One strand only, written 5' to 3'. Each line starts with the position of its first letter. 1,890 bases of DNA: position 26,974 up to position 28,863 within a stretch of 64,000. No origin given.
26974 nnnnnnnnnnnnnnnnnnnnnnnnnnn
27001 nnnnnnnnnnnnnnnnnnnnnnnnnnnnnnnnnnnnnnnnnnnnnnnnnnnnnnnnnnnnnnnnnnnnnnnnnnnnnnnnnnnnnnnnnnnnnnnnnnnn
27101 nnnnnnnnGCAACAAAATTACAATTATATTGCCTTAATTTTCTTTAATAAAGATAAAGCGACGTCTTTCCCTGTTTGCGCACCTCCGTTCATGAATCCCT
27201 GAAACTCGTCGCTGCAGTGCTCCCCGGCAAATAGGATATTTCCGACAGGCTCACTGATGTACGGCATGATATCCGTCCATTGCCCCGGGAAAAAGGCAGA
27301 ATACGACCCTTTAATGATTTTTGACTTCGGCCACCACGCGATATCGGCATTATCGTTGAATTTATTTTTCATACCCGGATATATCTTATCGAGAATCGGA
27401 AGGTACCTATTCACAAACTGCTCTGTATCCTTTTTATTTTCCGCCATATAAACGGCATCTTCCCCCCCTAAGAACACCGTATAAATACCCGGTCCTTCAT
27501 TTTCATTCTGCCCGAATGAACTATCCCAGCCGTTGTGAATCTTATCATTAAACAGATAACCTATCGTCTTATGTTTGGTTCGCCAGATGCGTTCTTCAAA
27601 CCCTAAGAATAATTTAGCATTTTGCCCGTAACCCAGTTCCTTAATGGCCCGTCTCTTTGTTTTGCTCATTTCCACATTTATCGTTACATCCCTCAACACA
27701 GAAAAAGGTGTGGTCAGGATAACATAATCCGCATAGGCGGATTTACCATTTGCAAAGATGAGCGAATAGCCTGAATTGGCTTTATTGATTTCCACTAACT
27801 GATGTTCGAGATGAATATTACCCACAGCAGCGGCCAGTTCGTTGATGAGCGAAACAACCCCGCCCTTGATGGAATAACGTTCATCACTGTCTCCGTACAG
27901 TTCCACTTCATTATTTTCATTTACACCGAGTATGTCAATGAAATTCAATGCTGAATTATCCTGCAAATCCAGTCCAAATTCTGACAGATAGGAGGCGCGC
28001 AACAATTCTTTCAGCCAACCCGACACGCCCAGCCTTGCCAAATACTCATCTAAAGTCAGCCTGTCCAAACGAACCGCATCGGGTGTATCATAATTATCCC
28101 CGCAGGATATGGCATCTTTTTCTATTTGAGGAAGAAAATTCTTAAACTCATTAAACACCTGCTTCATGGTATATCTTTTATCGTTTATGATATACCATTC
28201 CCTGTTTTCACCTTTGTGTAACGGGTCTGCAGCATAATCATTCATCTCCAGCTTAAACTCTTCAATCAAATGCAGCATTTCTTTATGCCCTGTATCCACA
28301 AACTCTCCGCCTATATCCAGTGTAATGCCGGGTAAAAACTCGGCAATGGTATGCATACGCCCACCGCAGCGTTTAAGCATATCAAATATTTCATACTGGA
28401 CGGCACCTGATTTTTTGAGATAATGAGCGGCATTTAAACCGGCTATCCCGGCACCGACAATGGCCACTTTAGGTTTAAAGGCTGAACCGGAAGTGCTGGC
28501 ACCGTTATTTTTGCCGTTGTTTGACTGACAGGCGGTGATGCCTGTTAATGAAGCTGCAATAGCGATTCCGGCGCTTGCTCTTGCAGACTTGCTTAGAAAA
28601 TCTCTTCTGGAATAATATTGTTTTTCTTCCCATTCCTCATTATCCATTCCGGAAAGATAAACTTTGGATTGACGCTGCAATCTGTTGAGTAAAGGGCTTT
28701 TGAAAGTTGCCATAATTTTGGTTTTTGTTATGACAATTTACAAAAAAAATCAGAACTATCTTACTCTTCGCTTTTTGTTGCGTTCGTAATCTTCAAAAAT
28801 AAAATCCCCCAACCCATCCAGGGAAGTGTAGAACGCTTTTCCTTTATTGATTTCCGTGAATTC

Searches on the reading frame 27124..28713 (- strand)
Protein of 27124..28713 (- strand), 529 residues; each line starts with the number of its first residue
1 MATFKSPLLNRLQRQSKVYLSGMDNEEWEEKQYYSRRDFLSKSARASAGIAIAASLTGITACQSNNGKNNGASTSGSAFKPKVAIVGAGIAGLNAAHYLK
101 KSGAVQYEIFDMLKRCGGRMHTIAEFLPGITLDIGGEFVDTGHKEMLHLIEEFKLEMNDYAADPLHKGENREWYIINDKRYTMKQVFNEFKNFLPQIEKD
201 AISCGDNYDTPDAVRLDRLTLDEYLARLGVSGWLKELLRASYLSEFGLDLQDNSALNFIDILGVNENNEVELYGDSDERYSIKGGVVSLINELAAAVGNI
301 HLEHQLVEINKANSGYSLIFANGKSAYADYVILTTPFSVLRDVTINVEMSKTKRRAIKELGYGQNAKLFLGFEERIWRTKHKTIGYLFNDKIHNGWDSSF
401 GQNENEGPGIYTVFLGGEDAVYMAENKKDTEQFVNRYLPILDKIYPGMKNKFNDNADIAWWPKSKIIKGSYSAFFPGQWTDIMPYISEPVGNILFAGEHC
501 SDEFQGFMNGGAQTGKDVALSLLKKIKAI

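Call 3: search_protein_families(library=pfam, proteins=[window:27124-28713:-], max_evalue=0.01)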
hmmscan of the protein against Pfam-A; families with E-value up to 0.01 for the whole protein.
window:27124-28713:- (529 aa): 7 families
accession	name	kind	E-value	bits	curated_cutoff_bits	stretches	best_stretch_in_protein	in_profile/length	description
PF01593.30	Amino_oxidase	-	4.8e-51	174.9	19.8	1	90-519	1-439/443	Flavin containing amine oxidoreductase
PF13450.12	NAD_binding_8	-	1.1e-11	45.2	21.9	1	85-152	1-67/68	NAD(P)-binding Rossmann-like domain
PF01266.30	DAO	-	1.5e-05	25.2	27.9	1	82-104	1-23/353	FAD dependent oxidoreductase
PF13454.12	NAD_binding_9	-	0.00027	21.4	21.8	0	289-335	106-152/155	FAD-NAD(P)-binding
PF07992.20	Pyr_redox_2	-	0.00032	20.6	26.1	1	82-104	2-24/291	Pyridine nucleotide-disulphide oxidoreductase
PF13738.12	Pyr_redox_3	-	0.00051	19.8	30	0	85-111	2-28/305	Pyridine nucleotide-disulphide oxidoreductase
PF01262.27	AlaDh_PNT_C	-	0.0086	16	23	0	80-111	28-58/214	Alanine dehydrogenase/PNT, C-terminal domain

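Call 4: search_protein_families(library=ncbifam, proteins=[window:27124-28713:-], max_evalue=0.01)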
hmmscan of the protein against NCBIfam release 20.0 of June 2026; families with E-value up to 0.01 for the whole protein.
window:27124-28713:- (529 aa): 39 families (the best 25 are shown)
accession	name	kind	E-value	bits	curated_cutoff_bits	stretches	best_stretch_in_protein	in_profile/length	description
NF008845.0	PRK11883.1-5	equivalog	9.8e-16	57.1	560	2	281-387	226-330/468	protoporphyrinogen oxidase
NF008841.0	PRK11883.1-1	equivalog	9.9e-14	51.1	517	2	81-157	4-80/453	protoporphyrinogen oxidase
NF005560.0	PRK07233.1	equivalog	2.5e-12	46.4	252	1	82-360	2-277/435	hypothetical protein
NF053546.1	violacein_VioA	equivalog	6.5e-12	45.4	600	1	83-162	2-84/411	flavin-dependent violacein biosynthesis tryptophan-2 monooxygenase VioA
TIGR03467.1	HpnE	equivalog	9.6e-10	38.3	283.05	1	83-152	1-69/430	hydroxysqualene dehydroxylase HpnE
TIGR00562.1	proto_IX_ox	equivalog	2.3e-08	33.1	97.85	1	81-159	3-80/470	protoporphyrinogen oxidase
NF009081.0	PRK12416.1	equivalog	8.7e-08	31.5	702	1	231-346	174-287/466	protoporphyrinogen oxidase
NF005547.0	PRK07208.1-3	equivalog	5e-06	25.5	380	1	82-153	6-74/465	hypothetical protein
NF009409.0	PRK12770.1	subfamily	5.6e-06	25.6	343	1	80-123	18-61/360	putative glutamate synthase subunit beta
NF033623.1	urate_HpxO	equivalog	9.7e-06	24.7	500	0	82-114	1-32/381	FAD-dependent urate hydroxylase HpxO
NF009410.0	PRK12771.1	subfamily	1.2e-05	24.1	516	1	81-121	139-178/566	NAD(P)-binding protein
NF008843.0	PRK11883.1-3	equivalog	1.5e-05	24.3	406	1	82-164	3-86/424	protoporphyrinogen oxidase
NF009454.0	PRK12814.1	equivalog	3.3e-05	22.5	916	1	82-121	195-233/657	putative NADPH-dependent glutamate synthase small subunit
NF058655.1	CrtID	equivalog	6.6e-05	21.9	640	1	83-138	1-53/478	bifunctional phytoene desaturase/3,4-desaturase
NF005243.0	PRK06753.1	equivalog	7.5e-05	21.7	365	1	82-111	2-30/374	hypothetical protein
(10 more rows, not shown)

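Call 8: search_solved_structures(query=window:27124-28713:-, max_evalue=0.001)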
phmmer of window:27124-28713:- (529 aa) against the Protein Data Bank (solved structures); distinct sequences matched with E-value up to 0.001: 106 (the best 60 are shown).
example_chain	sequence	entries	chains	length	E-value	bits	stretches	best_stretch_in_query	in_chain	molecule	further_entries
9rvj_A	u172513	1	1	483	2.6e-20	75.9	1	80-501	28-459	Tetrapodal ancestor of L-amino acid oxidase: Q225H - W377I double mutant with phenylalanin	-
9run_A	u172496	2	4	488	3.6e-20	75.4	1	80-501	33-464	Tetrapodal ancestor of L-amino acid oxidase: Q225H-W377I double mutant | Tetrapodal ancestor of L-amino acid oxidases: W377I mutant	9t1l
9qs1_A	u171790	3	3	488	3.7e-20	75.3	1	80-501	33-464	Tetrapodal ancestor of L-amino acis oxidases | Tetrapodal ancestor of L-amino acid oxidases | Tetrapodal ancestor of L-amino acid oxidases co-crystallised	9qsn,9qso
9t73_B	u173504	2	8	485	4.1e-20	75.2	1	80-501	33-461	Tetrapodal ancestor of L-amino acid oxidases: I224A-Q225H-P361-PREGA-L367 bound to phenyla | Tetrapodal ancestor of L-amino acid oxidase: I224A-Q225H-P361-PREGA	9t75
9rvh_A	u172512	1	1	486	4.3e-20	75.1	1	80-501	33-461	Tetrapodal ancestor of L-amino acid oxidase: Q225A-Loop (P361-PREGA-L367) mutant with phen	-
9rum_A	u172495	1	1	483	4.6e-20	75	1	80-501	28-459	Tetrapodal ancestor of L-amino acid oxidase: Q225A mutant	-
7khn_A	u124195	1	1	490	1.9e-19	73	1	31-516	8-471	Amine oxidase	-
7rt0_A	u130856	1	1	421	3.5e-19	72.1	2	280-526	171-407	4-methylaminobutanoate oxidase (methylamine-forming)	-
1b37_A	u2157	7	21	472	6.5e-19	71.2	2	308-522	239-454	PROTEIN (POLYAMINE OXIDASE) | POLYAMINE OXIDASE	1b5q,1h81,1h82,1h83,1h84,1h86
5ts5_A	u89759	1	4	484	8.2e-19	70.9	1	70-515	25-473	Amine oxidase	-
1reo_A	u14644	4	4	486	8.8e-19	70.8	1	81-516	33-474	AHPLAAO | L-amino acid oxidase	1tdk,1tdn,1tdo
7kho_A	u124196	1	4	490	3.3e-18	68.9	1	31-516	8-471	Amine oxidase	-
3kpf_A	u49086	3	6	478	4.5e-18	68.5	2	308-522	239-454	Polyamine oxidase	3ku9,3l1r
5ttj_A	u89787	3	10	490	5.6e-18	68.1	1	31-516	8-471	Amine oxidase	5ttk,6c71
3kve_A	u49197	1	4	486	1.2e-17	67.1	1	81-517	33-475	L-amino acid oxidase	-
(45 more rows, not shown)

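Call 21: find_homologous_proteins(query=window:27124-28713:-)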
Query window:27124-28713:- (529 aa): 3034 proteins with E <= 0.001 among 8000 candidates; the best 120 are listed.
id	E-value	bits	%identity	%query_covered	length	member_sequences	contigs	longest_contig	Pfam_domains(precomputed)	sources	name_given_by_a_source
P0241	0.0e+0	1101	88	100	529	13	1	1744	PF01266.31,PF01593.31,PF13450.13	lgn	-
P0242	2.3e-290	982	78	100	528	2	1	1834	PF01593.31,PF13450.13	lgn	-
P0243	1.0e-284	963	77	100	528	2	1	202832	PF01266.31,PF01593.31,PF13450.13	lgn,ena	-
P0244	1.8e-276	936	75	100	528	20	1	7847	PF01593.31,PF13450.13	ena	-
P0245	2.6e-276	935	75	100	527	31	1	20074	PF01593.31,PF13450.13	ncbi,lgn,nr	ncbi:MAG TPA: NAD(P)/FAD-dependent oxidoreductase [Chitinophagales bacterium]|nr:NAD(P)/FAD-dependen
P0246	3.7e-273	925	74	100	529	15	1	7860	PF01593.31,PF13450.13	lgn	-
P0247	2.2e-271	919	72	100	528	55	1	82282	PF01593.31,PF13450.13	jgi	jgi:monoamine oxidase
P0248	2.6e-269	912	73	100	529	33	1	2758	PF01593.31,PF13450.13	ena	-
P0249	4.3e-269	912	72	100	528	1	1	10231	PF01266.31,PF01593.31,PF13450.13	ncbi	-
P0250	1.6e-267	906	72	100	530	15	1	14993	PF01266.31,PF01593.31,PF13450.13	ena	-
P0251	2.5e-250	850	68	100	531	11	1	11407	PF01593.31,PF13450.13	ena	-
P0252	8.0e-236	802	65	99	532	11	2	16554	PF01593.31,PF13450.13,PF13738.13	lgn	-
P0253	8.3e-164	564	50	99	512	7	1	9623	PF01593.31,PF13450.13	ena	-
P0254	1.8e-159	550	48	99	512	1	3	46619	PF01593.31,PF13450.13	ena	-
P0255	1.3e-157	544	49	93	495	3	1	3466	PF01593.31,PF13450.13,PF06100.18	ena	-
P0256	6.8e-144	499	61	70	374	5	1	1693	PF01593.31,PF13450.13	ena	-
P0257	9.2e-138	478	45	100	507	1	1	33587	PF01593.31,PF13450.13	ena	-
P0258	2.5e-134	467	44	99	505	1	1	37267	PF01266.31,PF01593.31,PF13450.13,PF07992.21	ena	-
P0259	4.8e-133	463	44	99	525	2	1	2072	PF01593.31,PF13450.13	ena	-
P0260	1.5e-132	461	44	93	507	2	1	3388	PF01266.31,PF01593.31,PF13450.13,PF07992.21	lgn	-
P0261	6.7e-131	456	44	99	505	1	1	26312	PF01266.31,PF01593.31,PF13450.13,PF07992.21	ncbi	-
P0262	1.1e-128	448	44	98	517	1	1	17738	PF01593.31,PF13450.13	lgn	-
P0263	2.5e-127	444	42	99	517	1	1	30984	PF01593.31,PF13450.13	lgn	-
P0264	1.3e-126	442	43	99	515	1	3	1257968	PF01593.31,PF13450.13,PF07992.21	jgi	jgi:monoamine oxidase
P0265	1.3e-124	435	42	100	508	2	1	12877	PF01266.31,PF01593.31,PF13450.13,PF07992.21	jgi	jgi:monoamine oxidase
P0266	2.1e-124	434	42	99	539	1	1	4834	PF01593.31,PF13450.13,PF07992.21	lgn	-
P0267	2.7e-123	431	43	94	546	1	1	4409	PF01266.31,PF01593.31,PF13450.13,PF03486.21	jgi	jgi:monoamine oxidase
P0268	1.0e-121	425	44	93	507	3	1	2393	PF01266.31,PF01593.31,PF13450.13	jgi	jgi:monoamine oxidase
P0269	3.8e-121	423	40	100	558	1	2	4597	PF01593.31,PF13450.13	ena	-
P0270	1.4e-120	422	40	100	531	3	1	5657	PF01593.31,PF13450.13,PF07992.21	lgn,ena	-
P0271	2.8e-120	421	43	93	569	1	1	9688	PF01946.24,PF01266.31,PF01593.31,PF13450.13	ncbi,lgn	-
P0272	3.5e-120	420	41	93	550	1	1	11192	PF01593.31,PF13450.13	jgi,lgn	-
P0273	4.3e-119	417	45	93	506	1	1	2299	PF01266.31,PF01593.31,PF13450.13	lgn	-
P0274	4.5e-119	417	42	100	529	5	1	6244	PF01593.31,PF13450.13,PF07992.21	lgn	-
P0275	2.1e-118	414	41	100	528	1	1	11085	PF01593.31,PF13450.13,PF07992.21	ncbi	-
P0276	8.4e-118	412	40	100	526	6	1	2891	PF01593.31,PF13450.13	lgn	-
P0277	1.5e-116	408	42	93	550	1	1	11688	PF01266.31,PF01593.31,PF13450.13,PF07992.21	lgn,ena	-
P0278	3.2e-116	407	40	99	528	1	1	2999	PF01593.31,PF13450.13,PF07992.21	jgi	-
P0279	4.6e-116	407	41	100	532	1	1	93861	PF01593.31,PF13450.13,PF07992.21,PF13738.13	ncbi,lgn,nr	ncbi:MAG: FAD-dependent oxidoreductase [Bacteroidetes bacterium]|nr:FAD-dependent oxidoreductase [Ba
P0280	1.1e-115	405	41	99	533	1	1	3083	PF01266.31,PF01593.31,PF13450.13,PF00890.31,PF07992.21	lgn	-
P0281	2.9e-115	404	45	82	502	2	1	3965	PF01266.31,PF01593.31,PF13450.13,PF07992.21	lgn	-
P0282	3.0e-115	404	41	100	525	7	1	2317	PF01593.31,PF13450.13,PF07992.21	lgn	-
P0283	7.3e-115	403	41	99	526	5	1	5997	PF01266.31,PF01593.31,PF13450.13,PF07992.21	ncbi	-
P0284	4.0e-114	400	39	95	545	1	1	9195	PF01593.31,PF13450.13,PF07992.21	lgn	-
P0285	1.2e-113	399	42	93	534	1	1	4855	PF01266.31,PF01593.31,PF13450.13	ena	-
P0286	1.5e-113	398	41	99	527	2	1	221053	PF01593.31,PF13450.13,PF07992.21,PF03486.21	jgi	jgi:monoamine oxidase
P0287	2.1e-113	398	45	82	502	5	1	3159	PF01266.31,PF01593.31,PF13450.13,PF00890.31,PF07992.21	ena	-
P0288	4.5e-113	397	40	100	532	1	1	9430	PF01593.31,PF13450.13,PF07992.21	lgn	-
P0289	7.7e-113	396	44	82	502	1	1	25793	PF01266.31,PF01593.31,PF13450.13,PF07992.21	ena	-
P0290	1.0e-112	396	40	100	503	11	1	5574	PF01266.31,PF01593.31,PF13450.13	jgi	jgi:monoamine oxidase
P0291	1.1e-112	396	42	99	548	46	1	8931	PF01266.31,PF01593.31,PF13450.13,PF07992.21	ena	-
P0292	1.5e-112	395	41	99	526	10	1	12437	PF01946.24,PF01266.31,PF01593.31,PF13450.13,PF07992.21,PF01262.28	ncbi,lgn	-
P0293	2.1e-112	395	41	93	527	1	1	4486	PF01946.24,PF01266.31,PF01593.31,PF13450.13,PF07992.21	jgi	jgi:monoamine oxidase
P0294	2.1e-112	395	40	93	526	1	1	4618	PF01266.31,PF01593.31,PF13450.13,PF07992.21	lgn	-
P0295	2.6e-112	394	42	94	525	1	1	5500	PF01266.31,PF01593.31,PF13450.13,PF00890.31,PF07992.21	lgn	-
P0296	2.9e-112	394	42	99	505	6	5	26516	PF01266.31,PF01593.31,PF13450.13,PF00890.31,PF07992.21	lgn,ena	-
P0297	4.3e-112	394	42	93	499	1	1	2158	PF01266.31,PF01593.31,PF13450.13,PF00890.31,PF07992.21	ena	-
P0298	7.6e-112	393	42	99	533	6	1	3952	PF01593.31,PF13450.13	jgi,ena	jgi:monoamine oxidase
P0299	8.8e-112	393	41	99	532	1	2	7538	PF01266.31,PF01593.31,PF13450.13,PF07992.21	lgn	-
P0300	1.2e-111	392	44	82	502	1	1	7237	PF01266.31,PF01593.31,PF13450.13,PF07992.21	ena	-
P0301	1.3e-111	392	40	100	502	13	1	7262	PF01266.31,PF01593.31,PF13450.13,PF00890.31,PF07992.21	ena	-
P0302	1.5e-111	392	44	82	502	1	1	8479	PF01266.31,PF01593.31,PF13450.13,PF07992.21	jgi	jgi:monoamine oxidase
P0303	1.5e-111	392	41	100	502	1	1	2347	PF01266.31,PF01593.31,PF13450.13,PF00890.31,PF07992.21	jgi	jgi:monoamine oxidase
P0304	2.1e-111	391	40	95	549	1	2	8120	PF01593.31,PF13450.13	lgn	-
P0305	2.6e-111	391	43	82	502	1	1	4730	PF01266.31,PF01593.31,PF13450.13,PF07992.21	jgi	jgi:monoamine oxidase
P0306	3.5e-111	391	41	100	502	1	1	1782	PF01266.31,PF01593.31,PF13450.13,PF00890.31,PF07992.21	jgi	jgi:monoamine oxidase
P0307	3.6e-111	391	38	99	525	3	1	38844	PF01266.31,PF01593.31,PF13450.13,PF07992.21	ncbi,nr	ncbi:MAG: FAD-dependent oxidoreductase [Bacteroidia bacterium]|nr:FAD-dependent oxidoreductase [Bact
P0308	3.9e-111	390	44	82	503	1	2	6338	PF01266.31,PF01593.31,PF13450.13,PF00890.31,PF07992.21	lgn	-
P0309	3.9e-111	390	42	93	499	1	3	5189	PF01266.31,PF01593.31,PF13450.13,PF07992.21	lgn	-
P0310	5.0e-111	390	40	93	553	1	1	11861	PF01266.31,PF01593.31,PF13450.13,PF00890.31,PF07992.21,PF03486.21,PF01134.29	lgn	-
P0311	5.3e-111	390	42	93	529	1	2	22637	PF01266.31,PF01593.31,PF13450.13,PF07992.21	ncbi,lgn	-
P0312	5.4e-111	390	44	82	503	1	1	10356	PF01266.31,PF01593.31,PF13450.13,PF07992.21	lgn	-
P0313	5.8e-111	390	40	99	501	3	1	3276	PF01266.31,PF01593.31,PF13450.13,PF00890.31,PF07992.21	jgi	jgi:monoamine oxidase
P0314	6.3e-111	390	42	95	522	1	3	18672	PF01266.31,PF01593.31,PF13450.13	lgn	-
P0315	8.0e-111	389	42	97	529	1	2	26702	PF01593.31,PF13450.13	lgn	-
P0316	1.1e-110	389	44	82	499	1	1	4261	PF01266.31,PF01593.31,PF13450.13,PF00890.31,PF07992.21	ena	-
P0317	1.5e-110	388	42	93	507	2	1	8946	PF01266.31,PF01593.31,PF13450.13,PF00890.31,PF07992.21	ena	-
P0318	1.7e-110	388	40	99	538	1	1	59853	PF01266.31,PF01593.31,PF13450.13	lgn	-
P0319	1.8e-110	388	40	100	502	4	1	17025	PF01266.31,PF01593.31,PF13450.13,PF00890.31,PF07992.21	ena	-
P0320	2.1e-110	388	39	100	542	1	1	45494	PF01593.31,PF13450.13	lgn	-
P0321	2.5e-110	388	41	100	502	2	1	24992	PF01266.31,PF01593.31,PF13450.13,PF00890.31,PF07992.21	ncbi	-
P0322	2.6e-110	388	44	82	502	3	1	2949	PF01266.31,PF01593.31,PF13450.13,PF07992.21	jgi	jgi:monoamine oxidase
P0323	3.0e-110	388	41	99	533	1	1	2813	PF01266.31,PF01593.31,PF13450.13,PF00890.31,PF07992.21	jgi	-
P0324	3.1e-110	387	42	93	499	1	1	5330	PF01266.31,PF01593.31,PF13450.13,PF00890.31,PF07992.21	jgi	jgi:monoamine oxidase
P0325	3.7e-110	387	40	99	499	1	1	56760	PF01266.31,PF01593.31,PF13450.13,PF00890.31,PF07992.21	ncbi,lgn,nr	ncbi:MAG: NAD(P)/FAD-dependent oxidoreductase [Arcicella sp.]|nr:NAD(P)/FAD-dependent oxidoreductase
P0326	6.5e-110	386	40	99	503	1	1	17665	PF01266.31,PF01593.31,PF13450.13,PF07992.21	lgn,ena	-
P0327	7.2e-110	386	40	100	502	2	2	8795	PF01266.31,PF01593.31,PF13450.13,PF07992.21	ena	-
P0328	7.6e-110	386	39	93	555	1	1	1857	PF01266.31,PF01593.31,PF13450.13,PF07992.21,PF03486.21,PF01134.29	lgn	-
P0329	7.9e-110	386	40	99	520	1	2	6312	PF01266.31,PF01593.31,PF13450.13,PF07992.21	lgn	-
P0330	9.2e-110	386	42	93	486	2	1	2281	PF01266.31,PF01593.31,PF13450.13,PF07992.21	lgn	-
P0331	1.4e-109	385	44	82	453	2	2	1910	PF01266.31,PF01593.31,PF13450.13,PF00890.31,PF07992.21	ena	-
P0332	1.7e-109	385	41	99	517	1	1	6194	PF01593.31,PF13450.13,PF07992.21,PF03486.21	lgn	-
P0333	2.6e-109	384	40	99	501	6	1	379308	PF01266.31,PF01593.31,PF13450.13,PF00890.31,PF07992.21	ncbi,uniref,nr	ncbi:NAD(P)/FAD-dependent oxidoreductase [Arcicella sp. LKC2W]|uniref:flavin monoamine oxidase famil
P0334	3.3e-109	384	40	100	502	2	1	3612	PF01266.31,PF01593.31,PF13450.13,PF00890.31,PF07992.21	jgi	jgi:monoamine oxidase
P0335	3.4e-109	384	40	100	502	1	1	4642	PF01266.31,PF01593.31,PF13450.13,PF00890.31,PF07992.21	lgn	-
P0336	3.6e-109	384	39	97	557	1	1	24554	PF01593.31,PF13450.13,PF07992.21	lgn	-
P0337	5.5e-109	383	42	93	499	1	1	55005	PF01266.31,PF01593.31,PF13450.13,PF00890.31,PF07992.21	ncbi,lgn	-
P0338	9.3e-109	383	39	100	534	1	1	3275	PF01593.31,PF13450.13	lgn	-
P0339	1.0e-108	382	42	86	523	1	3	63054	PF01593.31,PF13450.13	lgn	-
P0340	1.0e-108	382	41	93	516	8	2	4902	PF01266.31,PF01593.31,PF13450.13,PF00890.31,PF07992.21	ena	-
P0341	1.2e-108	382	41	93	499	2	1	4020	PF01266.31,PF01593.31,PF13450.13,PF00890.31,PF07992.21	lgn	-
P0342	2.3e-108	381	41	99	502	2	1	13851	PF01266.31,PF01593.31,PF13450.13,PF00890.31,PF07992.21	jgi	jgi:monoamine oxidase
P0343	2.7e-108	381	40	99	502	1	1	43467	PF01266.31,PF01593.31,PF13450.13,PF00890.31,PF07992.21,PF03486.21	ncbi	-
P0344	3.4e-108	381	41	93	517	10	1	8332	PF01266.31,PF01593.31,PF13450.13,PF00890.31,PF07992.21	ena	-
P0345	3.8e-108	381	37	99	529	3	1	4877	PF01266.31,PF01593.31,PF13450.13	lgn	-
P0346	4.6e-108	380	40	99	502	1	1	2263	PF01266.31,PF01593.31,PF13450.13,PF00890.31,PF07992.21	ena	-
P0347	5.0e-108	380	41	94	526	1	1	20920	PF01266.31,PF01593.31,PF13450.13,PF07992.21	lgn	-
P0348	5.5e-108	380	39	95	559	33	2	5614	PF01266.31,PF01593.31,PF13450.13,PF07992.21,PF13738.13,PF03486.21,PF01134.29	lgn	-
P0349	7.3e-108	380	41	100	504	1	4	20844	PF01266.31,PF01593.31,PF13450.13,PF07992.21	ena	-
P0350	7.9e-108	380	40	100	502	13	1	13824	PF01266.31,PF01593.31,PF13450.13,PF07992.21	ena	-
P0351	7.9e-108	380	41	99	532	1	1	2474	PF01266.31,PF01593.31,PF13450.13,PF00890.31,PF07992.21,PF13738.13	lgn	-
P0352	8.2e-108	379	40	99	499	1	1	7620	PF01266.31,PF01593.31,PF13450.13,PF00890.31,PF07992.21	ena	-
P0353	9.0e-108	379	41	99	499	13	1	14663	PF01266.31,PF01593.31,PF13450.13,PF00890.31,PF07992.21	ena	-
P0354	1.4e-107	379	41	93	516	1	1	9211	PF01266.31,PF01593.31,PF13450.13,PF00890.31,PF07992.21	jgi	jgi:monoamine oxidase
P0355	1.6e-107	379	40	99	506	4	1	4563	PF01266.31,PF01593.31,PF13450.13,PF00890.31,PF07992.21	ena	-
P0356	1.8e-107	378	42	93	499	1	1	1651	PF01266.31,PF01593.31,PF13450.13,PF00890.31,PF07992.21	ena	-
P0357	2.1e-107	378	41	93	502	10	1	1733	PF01266.31,PF01593.31,PF13450.13,PF00890.31,PF07992.21,PF03486.21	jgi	jgi:monoamine oxidase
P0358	3.2e-107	378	41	100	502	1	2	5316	PF01266.31,PF01593.31,PF13450.13,PF00890.31,PF07992.21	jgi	jgi:monoamine oxidase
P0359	4.0e-107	377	40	99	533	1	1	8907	PF01266.31,PF01593.31,PF13450.13,PF00890.31,PF07992.21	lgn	-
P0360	4.0e-107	377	39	93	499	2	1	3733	PF01593.31,PF13450.13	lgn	-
